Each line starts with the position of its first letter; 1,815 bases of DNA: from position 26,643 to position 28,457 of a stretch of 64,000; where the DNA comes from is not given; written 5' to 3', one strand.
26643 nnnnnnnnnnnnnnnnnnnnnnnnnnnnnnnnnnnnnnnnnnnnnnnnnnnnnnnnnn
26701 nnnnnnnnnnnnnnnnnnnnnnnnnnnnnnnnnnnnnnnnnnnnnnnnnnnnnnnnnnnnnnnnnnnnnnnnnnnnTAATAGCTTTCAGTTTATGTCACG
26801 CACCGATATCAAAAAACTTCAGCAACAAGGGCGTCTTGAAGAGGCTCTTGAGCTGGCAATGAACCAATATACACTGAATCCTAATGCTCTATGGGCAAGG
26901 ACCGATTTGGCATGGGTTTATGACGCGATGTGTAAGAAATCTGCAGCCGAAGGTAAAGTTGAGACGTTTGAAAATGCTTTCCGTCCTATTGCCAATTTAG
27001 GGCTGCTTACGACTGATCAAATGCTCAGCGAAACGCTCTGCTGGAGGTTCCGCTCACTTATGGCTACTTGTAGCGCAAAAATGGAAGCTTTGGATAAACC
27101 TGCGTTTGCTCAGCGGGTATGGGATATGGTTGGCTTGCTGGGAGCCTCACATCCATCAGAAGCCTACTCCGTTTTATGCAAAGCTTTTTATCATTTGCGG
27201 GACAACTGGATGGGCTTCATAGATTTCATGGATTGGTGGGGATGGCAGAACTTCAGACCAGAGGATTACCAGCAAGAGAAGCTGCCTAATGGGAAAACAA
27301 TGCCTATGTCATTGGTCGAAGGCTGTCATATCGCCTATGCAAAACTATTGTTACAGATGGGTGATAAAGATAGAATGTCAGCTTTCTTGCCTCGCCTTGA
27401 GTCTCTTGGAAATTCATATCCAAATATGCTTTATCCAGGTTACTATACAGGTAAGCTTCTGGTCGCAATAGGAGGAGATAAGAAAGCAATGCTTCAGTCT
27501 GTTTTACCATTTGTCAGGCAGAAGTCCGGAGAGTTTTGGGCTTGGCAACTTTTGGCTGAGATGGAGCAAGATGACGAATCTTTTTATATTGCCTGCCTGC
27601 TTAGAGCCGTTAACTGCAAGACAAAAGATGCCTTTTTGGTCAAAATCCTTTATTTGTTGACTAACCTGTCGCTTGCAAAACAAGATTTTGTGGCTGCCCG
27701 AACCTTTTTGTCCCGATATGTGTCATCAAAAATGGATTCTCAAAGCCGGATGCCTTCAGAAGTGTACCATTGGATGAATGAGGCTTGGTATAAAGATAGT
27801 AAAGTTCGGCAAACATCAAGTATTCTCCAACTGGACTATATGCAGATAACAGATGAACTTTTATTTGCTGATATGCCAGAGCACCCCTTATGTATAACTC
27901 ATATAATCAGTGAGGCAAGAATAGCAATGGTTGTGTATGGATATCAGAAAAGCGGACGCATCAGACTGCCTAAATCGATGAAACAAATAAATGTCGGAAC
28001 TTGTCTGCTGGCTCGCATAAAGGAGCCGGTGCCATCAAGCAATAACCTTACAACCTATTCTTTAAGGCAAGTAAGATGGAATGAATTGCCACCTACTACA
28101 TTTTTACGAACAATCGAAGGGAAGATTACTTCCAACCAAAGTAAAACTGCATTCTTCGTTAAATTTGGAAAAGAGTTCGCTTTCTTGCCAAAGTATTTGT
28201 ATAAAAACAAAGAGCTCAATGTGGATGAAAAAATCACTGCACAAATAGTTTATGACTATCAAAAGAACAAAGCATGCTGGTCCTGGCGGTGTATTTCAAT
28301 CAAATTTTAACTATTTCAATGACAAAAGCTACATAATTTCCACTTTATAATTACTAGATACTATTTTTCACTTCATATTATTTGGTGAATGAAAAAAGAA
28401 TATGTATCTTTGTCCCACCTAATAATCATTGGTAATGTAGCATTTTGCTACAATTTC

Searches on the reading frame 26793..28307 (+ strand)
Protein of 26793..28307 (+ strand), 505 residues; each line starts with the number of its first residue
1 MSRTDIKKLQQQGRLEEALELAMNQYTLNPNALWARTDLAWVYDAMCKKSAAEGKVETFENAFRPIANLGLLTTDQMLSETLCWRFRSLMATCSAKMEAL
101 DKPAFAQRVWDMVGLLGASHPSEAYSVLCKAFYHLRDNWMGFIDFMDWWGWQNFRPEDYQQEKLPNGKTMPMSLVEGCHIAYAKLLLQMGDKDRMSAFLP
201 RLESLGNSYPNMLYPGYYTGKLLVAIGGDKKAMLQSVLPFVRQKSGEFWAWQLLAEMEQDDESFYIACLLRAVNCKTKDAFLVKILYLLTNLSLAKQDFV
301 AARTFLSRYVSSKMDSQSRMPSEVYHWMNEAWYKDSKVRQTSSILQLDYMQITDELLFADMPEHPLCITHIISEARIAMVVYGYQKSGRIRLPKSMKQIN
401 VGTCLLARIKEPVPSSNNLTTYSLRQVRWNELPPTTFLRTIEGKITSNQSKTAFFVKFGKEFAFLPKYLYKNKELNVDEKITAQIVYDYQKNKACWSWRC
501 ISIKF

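Call 9: search_protein_families(library=ncbifam, proteins=[window:26793-28307:+], max_evalue=0.001)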
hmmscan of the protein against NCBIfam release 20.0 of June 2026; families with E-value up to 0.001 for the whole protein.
window:26793-28307:+ (505 aa): 0 families

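Call 38: search_protein_families(library=pfam, proteins=[window:26793-28307:+], max_evalue=0.01)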
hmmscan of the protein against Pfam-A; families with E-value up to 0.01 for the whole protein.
window:26793-28307:+ (505 aa): 4 families
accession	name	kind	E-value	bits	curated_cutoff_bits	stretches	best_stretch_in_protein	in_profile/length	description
PF22860.2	DUF7017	-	2.5e-29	102.5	27.5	1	214-340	2-128/141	Domain of unknown function (DUF7017)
PF22707.2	S1CSD-TOTE-2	-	7.1e-06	26.4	27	1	439-503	1-60/60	S1/CSD-like domain 2 of the TOTE conflict systems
PF14559.12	TPR_19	-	9e-06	26.4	25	0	10-53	2-45/68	Tetratricopeptide repeat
PF13428.12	TPR_14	-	0.0033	18.4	23.5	0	10-40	12-42/44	Tetratricopeptide repeat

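Call 52: search_protein_families(library=padloc, proteins=[window:26793-28307:+], max_evalue=0.00001)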
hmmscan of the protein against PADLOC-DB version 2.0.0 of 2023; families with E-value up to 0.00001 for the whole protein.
window:26793-28307:+ (505 aa): 10 families
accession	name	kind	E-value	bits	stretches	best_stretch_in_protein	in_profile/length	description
PDLC04477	PDC-M16B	-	4.7e-107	356.7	1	1-503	1-500/501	-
PDLC04486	PDC-M16B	-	1.5e-85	286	1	5-503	6-493/498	-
PDLC04488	PDC-M16B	-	1.2e-54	184.1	2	129-362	179-411/634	-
PDLC04481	PDC-M16B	-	7.2e-30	102.1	1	120-502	83-466/471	-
PDLC04482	PDC-M16B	-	3.6e-18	63.6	1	119-336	85-304/555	-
PDLC04480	PDC-M16B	-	6.6e-18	62.6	1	210-504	184-467/472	-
PDLC04484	PDC-M16B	-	2.9e-17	60.2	1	4-366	5-359/574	-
PDLC04483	PDC-M16B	-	5.4e-15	53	1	117-337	81-302/537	-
PDLC04478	PDC-M16B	-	2.2e-08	31.2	1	236-364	297-424/654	-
PDLC04487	PDC-M16B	-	8.6e-07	26.6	1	195-338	169-311/354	-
